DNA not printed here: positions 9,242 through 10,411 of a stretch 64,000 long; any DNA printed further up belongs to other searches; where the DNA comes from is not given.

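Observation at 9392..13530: Rosetta-stone fusion: acyl-adenylate ligase, carrier protein and hydrolase-2-like domain in one chain, followed by a Cys-type hydrolase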

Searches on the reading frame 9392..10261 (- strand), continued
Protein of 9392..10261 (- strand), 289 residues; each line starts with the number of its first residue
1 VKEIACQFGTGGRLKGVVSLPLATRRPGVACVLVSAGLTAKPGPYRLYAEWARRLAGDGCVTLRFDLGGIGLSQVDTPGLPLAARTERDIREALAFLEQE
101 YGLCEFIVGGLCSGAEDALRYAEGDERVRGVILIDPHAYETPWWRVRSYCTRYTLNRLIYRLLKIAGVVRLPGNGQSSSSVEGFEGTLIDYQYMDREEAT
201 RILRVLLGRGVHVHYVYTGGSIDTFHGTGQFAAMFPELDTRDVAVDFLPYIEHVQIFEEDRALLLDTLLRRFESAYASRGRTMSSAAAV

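Call 91: search_protein_families(library=pfam, proteins=[L007:8877-9776:+], max_evalue=0.001)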
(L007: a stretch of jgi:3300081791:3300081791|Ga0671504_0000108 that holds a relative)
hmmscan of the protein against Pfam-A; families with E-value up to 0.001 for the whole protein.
L007:8877-9776:+ (299 aa): 1 family
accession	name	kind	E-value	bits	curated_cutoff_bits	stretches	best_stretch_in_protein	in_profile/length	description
PF01082.25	Cu2_monooxygen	-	0.00046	20.8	30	0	30-144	3-127/130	Copper type II ascorbate-dependent monooxygenase, N-terminal domain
